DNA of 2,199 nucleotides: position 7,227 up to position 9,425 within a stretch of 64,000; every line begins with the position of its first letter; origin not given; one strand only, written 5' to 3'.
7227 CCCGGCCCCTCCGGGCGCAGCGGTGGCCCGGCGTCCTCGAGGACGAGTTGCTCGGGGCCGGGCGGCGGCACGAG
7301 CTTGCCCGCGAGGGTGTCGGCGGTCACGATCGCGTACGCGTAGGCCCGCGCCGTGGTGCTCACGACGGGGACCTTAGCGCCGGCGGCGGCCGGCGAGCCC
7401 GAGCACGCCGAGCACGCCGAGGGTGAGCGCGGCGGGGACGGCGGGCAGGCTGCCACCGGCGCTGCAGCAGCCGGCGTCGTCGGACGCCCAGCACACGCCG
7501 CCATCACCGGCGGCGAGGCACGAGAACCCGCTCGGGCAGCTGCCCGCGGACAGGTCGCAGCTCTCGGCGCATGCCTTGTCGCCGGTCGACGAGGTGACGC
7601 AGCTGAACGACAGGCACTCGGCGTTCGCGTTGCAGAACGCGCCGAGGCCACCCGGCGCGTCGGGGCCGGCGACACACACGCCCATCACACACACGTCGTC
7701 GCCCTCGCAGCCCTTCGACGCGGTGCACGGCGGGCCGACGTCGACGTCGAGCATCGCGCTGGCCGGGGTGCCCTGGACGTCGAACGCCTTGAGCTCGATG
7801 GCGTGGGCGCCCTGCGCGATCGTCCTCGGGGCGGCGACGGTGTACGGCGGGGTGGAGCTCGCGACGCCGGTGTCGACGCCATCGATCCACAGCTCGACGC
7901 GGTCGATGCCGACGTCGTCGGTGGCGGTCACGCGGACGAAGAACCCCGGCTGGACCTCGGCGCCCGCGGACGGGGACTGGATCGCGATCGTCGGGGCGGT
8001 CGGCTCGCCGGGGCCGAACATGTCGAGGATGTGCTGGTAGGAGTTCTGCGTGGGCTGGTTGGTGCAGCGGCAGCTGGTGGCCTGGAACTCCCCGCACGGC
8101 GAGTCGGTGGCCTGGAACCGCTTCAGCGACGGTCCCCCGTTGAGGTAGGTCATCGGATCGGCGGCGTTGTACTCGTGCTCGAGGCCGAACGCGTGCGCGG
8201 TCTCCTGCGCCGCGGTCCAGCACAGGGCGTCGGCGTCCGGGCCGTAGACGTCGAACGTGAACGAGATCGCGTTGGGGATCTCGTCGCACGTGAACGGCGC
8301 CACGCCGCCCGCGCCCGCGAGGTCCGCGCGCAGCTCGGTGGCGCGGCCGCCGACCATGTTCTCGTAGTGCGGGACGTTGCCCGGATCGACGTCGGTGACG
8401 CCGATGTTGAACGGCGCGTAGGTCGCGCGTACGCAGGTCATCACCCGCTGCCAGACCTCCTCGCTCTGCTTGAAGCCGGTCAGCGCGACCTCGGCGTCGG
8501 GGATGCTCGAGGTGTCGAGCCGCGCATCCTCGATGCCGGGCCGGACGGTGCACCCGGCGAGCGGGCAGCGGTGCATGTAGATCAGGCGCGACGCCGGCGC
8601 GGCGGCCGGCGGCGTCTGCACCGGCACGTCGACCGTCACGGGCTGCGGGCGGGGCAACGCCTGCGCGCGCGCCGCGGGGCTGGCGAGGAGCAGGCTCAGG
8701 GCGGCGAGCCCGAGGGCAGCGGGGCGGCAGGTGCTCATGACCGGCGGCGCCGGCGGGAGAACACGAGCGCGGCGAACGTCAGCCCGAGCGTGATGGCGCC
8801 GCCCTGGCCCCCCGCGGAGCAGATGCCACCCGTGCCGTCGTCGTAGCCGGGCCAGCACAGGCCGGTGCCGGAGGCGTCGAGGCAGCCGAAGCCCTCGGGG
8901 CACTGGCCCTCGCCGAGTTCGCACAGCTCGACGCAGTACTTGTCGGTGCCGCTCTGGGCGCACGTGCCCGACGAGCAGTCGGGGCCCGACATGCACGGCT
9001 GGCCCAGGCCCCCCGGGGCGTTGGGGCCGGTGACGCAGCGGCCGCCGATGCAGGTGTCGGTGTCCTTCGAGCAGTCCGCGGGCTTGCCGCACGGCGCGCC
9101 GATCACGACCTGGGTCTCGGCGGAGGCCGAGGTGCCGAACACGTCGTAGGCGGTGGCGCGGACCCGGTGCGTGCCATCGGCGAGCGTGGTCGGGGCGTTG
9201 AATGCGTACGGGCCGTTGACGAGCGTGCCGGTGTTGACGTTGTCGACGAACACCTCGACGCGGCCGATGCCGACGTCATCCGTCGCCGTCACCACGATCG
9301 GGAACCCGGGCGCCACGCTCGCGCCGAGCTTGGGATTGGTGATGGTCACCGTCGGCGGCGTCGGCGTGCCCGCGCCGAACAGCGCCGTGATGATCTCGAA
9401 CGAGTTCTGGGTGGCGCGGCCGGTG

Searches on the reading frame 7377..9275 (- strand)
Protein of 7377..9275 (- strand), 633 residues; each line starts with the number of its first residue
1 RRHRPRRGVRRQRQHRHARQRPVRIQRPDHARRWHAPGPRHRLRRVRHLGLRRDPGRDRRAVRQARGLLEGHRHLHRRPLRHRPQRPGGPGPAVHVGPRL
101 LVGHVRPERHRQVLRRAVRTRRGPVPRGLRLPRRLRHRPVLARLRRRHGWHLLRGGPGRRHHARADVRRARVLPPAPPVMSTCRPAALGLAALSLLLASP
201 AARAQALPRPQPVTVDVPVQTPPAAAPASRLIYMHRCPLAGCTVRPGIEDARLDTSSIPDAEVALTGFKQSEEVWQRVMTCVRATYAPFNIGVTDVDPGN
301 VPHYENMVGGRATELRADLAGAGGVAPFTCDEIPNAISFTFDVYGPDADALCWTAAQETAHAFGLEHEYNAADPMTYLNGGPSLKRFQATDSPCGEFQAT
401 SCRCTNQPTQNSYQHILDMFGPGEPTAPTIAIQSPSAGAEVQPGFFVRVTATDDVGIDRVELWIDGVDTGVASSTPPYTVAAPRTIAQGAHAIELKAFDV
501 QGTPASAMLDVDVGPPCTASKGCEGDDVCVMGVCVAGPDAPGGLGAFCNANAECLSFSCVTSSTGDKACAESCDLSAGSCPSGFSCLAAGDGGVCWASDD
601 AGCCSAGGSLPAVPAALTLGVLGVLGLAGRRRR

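Call 41: search_protein_families(library=pfam, proteins=[window:7377-9275:-], max_evalue=0.00001)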
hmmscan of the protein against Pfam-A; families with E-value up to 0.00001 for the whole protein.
window:7377-9275:- (633 aa): 1 family
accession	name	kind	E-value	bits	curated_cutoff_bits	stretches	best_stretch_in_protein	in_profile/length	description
PF17957.7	Big_7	-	2e-11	44.8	24.1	1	428-494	1-69/70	Bacterial Ig domain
